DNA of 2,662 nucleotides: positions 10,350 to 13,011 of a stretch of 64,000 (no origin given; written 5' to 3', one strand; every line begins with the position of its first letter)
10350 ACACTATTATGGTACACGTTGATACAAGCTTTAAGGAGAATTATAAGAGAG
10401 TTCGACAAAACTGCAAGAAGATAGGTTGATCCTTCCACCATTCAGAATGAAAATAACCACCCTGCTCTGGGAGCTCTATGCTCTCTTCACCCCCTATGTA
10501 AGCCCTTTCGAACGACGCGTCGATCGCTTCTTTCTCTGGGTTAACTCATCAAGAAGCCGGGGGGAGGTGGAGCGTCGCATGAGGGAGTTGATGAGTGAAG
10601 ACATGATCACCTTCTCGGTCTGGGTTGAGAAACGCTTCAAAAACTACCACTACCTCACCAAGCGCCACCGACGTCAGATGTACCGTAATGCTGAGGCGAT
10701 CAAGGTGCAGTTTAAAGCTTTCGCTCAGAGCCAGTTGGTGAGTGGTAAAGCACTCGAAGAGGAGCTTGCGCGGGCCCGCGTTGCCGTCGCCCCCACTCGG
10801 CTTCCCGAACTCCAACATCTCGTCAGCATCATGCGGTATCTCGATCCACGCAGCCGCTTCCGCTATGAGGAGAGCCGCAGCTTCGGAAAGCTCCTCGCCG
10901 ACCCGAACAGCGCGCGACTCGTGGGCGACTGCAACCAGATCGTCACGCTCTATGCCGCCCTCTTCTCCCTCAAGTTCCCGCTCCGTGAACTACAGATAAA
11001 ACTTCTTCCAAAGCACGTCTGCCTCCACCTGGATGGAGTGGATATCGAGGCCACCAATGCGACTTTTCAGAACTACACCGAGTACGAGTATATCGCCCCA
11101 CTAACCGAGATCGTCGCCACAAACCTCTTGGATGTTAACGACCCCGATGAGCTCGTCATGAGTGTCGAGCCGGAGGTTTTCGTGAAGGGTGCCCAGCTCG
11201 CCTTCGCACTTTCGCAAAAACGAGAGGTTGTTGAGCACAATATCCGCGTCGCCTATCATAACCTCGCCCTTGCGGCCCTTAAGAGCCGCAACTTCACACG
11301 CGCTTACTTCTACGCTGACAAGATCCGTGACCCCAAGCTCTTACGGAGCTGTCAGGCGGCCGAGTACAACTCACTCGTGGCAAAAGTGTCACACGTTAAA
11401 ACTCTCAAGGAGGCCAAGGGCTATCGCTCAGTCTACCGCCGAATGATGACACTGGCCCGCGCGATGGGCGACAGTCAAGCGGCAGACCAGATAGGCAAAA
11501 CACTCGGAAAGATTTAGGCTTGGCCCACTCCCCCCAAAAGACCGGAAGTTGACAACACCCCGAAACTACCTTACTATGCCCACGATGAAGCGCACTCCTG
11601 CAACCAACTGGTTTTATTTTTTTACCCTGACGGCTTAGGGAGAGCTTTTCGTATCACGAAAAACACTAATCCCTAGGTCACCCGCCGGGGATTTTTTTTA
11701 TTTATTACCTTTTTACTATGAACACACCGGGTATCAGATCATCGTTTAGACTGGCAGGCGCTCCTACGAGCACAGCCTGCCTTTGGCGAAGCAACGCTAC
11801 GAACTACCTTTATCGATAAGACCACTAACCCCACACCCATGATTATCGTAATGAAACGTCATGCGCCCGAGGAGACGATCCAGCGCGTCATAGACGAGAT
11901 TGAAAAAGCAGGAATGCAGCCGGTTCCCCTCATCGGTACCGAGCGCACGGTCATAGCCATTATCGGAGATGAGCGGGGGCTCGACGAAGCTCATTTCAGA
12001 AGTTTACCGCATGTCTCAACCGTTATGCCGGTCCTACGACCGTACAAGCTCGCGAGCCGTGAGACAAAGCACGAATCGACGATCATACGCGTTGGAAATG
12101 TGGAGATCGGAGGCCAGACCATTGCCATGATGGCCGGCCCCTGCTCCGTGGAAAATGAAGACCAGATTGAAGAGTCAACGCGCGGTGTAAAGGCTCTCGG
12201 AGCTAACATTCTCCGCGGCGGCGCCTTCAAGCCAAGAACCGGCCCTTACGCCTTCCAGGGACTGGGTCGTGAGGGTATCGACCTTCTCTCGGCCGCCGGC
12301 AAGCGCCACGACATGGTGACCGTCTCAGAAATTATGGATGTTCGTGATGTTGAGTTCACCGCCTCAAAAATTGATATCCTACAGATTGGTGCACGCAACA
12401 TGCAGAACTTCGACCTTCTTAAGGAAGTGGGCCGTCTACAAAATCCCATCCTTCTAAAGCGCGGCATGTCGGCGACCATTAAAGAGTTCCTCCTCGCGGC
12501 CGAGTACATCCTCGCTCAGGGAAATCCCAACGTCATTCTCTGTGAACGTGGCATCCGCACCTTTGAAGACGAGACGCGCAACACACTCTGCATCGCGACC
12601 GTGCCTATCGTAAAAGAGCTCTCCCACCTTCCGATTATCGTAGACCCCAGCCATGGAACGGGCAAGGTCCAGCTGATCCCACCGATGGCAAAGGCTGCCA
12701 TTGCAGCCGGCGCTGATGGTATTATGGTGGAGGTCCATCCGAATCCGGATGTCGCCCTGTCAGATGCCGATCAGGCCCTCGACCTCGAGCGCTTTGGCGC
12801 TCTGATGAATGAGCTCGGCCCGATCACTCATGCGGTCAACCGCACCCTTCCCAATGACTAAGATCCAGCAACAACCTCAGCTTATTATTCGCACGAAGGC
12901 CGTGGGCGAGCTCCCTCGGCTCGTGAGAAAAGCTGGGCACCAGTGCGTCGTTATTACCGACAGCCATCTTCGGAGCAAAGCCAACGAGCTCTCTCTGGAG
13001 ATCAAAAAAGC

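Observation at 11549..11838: Leader-peptide transcription attenuator with a Trp-Phe-Tyr-Phe-Phe run upstream of the common shikimate-pathway operon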

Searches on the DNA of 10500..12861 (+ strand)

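Call 3: search_rna_families(source=window, start=10500, end=12500, threshold=evalue, max_evalue=10, show_alignments=3)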
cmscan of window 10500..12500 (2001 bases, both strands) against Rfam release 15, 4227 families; matches with E-value up to 10: 1.
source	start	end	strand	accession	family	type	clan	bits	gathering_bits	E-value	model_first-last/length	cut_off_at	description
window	11597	11699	+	RF01859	Phe_leader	Cis-reg; leader;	-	20.3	55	2.6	1-125/125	no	Phenylalanine leader peptide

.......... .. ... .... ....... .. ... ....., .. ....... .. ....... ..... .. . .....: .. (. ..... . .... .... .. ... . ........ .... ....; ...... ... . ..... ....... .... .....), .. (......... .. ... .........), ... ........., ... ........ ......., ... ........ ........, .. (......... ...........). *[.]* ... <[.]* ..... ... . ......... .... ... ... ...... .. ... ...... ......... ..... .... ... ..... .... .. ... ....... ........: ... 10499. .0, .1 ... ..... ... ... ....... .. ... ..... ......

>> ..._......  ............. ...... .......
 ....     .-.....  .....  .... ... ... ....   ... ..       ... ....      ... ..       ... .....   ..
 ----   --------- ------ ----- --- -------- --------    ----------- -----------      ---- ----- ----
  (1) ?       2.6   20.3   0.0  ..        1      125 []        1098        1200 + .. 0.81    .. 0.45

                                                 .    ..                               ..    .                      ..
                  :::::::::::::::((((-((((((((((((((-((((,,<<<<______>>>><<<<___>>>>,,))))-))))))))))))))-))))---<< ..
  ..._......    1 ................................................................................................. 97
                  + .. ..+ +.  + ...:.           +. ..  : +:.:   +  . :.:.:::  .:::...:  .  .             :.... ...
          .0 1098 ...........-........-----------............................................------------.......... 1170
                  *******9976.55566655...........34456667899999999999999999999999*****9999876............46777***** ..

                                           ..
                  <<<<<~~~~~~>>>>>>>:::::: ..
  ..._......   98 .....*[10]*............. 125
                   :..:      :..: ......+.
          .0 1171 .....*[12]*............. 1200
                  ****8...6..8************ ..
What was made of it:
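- On Rfam Phe_leader (RF01859): The score is 20.3 bits with E = 2.6 (call 3).
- Closest known: Classical enterobacterial trpL and pheL attenuators. Different: The covariance-model score is far below threshold: 20.3 bits against 55 (call 3).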

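Call 58: search_rna_families(sources=[L001, L161, L162, L163, L164, L165, L167, L168, L169, L084], threshold=gathering)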
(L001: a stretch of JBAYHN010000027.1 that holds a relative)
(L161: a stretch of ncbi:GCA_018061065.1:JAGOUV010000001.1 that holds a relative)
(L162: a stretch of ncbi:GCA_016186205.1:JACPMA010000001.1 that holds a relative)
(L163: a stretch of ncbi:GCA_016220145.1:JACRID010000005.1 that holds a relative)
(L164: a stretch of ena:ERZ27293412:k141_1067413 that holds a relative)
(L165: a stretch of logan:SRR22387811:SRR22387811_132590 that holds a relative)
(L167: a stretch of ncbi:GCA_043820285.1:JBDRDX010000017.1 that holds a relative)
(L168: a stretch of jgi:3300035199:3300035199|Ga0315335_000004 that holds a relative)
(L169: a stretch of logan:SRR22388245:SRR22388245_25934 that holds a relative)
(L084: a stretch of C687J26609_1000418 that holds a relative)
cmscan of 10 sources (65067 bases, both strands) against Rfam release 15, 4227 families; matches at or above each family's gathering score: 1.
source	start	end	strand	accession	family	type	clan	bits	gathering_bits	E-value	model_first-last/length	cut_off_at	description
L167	313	385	-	RF00005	tRNA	Gene; tRNA;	CL00001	70.5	29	2.4e-13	1-71/71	no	tRNA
